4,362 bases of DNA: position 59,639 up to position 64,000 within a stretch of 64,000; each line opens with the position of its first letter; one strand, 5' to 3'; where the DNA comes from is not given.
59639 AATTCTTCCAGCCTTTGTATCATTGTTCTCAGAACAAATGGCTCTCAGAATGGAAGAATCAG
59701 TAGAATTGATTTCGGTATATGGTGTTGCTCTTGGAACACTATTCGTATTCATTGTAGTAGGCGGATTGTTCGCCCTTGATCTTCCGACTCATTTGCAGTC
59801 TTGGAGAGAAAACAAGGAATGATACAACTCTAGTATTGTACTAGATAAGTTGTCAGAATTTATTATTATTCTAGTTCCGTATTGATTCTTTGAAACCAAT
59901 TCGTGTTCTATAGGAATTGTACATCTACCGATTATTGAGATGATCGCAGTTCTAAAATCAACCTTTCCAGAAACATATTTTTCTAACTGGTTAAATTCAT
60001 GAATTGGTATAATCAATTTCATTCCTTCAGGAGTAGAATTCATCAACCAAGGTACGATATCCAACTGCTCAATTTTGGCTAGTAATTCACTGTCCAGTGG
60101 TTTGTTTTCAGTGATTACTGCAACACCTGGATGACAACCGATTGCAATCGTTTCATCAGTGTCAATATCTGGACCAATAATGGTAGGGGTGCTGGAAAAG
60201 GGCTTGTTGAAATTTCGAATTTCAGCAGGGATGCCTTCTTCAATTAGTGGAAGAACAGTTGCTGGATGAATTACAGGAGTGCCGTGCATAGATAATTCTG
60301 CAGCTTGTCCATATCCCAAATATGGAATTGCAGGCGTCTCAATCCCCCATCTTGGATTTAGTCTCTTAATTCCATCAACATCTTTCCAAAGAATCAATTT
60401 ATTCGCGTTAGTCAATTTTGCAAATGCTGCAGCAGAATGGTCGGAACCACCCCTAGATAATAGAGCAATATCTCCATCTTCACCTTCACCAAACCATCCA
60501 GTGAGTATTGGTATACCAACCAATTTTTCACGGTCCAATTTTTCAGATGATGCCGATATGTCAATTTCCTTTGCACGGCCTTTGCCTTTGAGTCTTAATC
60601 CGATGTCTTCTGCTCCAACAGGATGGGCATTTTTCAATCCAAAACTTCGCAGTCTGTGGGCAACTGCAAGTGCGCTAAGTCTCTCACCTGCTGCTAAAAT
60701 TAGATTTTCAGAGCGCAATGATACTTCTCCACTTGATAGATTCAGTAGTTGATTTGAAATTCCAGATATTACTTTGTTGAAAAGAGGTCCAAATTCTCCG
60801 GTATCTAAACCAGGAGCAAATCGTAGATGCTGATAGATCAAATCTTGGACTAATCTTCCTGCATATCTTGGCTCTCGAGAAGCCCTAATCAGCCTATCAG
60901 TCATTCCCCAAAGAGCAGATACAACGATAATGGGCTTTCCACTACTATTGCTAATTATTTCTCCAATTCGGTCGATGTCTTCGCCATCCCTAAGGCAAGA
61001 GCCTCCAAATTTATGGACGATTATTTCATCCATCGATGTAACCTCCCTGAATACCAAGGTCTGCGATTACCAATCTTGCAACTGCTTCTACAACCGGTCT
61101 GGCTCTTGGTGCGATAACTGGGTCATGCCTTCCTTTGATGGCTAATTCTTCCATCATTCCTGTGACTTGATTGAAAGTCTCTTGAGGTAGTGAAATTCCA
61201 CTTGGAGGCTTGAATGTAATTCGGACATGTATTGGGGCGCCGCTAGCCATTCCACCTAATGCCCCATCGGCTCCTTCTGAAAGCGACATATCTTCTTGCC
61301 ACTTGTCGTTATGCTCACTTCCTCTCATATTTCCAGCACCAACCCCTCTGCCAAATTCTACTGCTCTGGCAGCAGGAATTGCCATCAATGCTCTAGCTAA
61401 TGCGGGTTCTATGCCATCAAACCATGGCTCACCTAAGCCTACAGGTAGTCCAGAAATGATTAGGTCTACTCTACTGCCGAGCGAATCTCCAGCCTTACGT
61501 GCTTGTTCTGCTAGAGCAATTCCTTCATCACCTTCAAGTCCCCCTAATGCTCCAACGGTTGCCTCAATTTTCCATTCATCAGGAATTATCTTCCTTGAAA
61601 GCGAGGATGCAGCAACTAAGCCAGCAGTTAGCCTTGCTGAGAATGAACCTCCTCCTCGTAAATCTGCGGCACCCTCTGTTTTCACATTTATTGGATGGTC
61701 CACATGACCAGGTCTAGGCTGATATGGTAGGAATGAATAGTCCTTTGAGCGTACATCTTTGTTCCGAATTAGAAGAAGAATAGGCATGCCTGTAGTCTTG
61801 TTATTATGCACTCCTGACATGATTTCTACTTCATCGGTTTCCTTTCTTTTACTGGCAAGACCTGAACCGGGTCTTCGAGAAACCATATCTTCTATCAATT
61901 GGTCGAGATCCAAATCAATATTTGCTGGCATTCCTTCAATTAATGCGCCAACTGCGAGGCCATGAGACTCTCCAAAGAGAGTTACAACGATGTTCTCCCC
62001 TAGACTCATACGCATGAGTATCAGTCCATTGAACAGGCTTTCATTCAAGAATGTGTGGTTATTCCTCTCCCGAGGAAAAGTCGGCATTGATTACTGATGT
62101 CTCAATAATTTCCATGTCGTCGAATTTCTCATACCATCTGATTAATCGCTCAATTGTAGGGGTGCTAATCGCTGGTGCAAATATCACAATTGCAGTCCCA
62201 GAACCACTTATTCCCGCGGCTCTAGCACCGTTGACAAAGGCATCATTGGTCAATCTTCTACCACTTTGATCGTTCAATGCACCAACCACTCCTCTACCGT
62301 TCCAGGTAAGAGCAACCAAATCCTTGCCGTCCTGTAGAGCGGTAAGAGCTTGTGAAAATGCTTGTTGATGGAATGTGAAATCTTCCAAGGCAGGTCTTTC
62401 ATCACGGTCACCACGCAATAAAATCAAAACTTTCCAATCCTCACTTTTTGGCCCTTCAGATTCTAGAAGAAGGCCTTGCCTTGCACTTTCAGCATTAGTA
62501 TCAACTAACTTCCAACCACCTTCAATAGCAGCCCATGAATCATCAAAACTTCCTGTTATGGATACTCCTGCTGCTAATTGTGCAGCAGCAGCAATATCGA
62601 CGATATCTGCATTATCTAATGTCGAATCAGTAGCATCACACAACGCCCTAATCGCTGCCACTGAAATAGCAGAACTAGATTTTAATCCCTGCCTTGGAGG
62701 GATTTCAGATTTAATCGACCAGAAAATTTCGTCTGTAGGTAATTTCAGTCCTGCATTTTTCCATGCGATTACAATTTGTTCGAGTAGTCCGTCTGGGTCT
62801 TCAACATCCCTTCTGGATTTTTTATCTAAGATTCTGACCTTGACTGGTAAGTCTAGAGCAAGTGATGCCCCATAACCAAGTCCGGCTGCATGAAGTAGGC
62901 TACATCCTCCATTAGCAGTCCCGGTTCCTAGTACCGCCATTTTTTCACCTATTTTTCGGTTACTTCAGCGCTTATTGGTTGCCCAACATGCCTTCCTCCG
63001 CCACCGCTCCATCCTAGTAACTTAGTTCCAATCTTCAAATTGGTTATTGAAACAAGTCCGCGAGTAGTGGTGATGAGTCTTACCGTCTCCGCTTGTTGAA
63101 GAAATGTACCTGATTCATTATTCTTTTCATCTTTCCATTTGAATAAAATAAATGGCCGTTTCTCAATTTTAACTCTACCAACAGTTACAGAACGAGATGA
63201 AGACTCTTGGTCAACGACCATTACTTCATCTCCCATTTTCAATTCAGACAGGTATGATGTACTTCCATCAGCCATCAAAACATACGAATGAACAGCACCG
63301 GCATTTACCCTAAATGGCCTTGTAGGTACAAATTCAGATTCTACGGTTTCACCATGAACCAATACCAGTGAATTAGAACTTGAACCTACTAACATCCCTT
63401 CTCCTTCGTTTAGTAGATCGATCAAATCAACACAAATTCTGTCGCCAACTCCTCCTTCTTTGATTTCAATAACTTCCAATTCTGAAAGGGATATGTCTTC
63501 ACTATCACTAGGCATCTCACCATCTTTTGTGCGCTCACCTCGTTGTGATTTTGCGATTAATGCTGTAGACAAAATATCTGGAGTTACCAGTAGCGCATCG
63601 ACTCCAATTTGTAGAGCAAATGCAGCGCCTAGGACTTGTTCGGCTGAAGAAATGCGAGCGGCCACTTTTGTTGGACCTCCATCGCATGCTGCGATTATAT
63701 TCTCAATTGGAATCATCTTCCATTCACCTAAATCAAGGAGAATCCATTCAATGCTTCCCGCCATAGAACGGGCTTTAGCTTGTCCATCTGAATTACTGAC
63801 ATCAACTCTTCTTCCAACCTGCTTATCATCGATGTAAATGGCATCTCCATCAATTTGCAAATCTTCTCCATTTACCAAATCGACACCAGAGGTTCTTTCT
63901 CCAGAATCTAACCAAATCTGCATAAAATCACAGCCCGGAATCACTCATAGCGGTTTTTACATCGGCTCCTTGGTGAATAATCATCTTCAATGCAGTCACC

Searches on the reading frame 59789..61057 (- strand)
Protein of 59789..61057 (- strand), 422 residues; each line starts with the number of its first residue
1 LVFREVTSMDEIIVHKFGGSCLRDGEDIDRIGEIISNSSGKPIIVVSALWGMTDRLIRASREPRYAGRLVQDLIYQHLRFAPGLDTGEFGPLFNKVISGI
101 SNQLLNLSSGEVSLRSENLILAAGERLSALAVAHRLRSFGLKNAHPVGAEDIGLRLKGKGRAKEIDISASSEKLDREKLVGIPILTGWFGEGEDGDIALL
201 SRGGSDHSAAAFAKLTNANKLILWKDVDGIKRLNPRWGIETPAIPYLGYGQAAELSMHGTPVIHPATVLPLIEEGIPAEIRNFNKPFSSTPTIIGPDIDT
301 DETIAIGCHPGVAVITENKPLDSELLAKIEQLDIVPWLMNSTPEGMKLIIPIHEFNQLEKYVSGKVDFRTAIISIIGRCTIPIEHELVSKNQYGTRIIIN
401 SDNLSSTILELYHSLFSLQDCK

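Call 14: search_protein_families(library=pfam, proteins=[window:59789-61057:-])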
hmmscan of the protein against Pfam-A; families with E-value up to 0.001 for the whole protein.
window:59789-61057:- (422 aa): 1 family
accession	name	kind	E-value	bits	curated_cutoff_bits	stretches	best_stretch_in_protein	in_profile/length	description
PF00696.33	AA_kinase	-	2.9e-33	116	24.9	1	12-282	2-234/234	Amino acid kinase family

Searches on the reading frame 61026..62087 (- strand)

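Call 14: search_protein_families(library=pfam, proteins=[window:61026-62087:-])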
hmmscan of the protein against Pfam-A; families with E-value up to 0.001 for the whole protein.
window:61026-62087:- (353 aa): 1 family
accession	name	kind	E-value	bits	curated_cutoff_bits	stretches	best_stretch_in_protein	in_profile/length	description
PF01264.26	Chorismate_synt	-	3.1e-93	312.5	27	1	35-344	3-325/327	Chorismate synthase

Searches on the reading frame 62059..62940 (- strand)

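Call 14: search_protein_families(library=pfam, proteins=[window:62059-62940:-])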
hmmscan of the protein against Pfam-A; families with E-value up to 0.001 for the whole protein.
window:62059-62940:- (293 aa): 1 family
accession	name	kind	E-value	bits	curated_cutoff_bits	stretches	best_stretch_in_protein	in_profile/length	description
PF00288.32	GHMP_kinases_N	-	8.7e-12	45.5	22.3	1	71-142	17-87/87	GHMP kinases N terminal domain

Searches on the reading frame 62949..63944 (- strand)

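Call 14: search_protein_families(library=pfam, proteins=[window:62949-63944:-])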
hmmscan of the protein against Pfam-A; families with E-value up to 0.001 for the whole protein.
window:62949-63944:- (331 aa): 1 family
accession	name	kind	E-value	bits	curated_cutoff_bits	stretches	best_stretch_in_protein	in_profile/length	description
PF01959.21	DHQS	-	1.6e-86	290.8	22.2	1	34-331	56-344/344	3-dehydroquinate synthase II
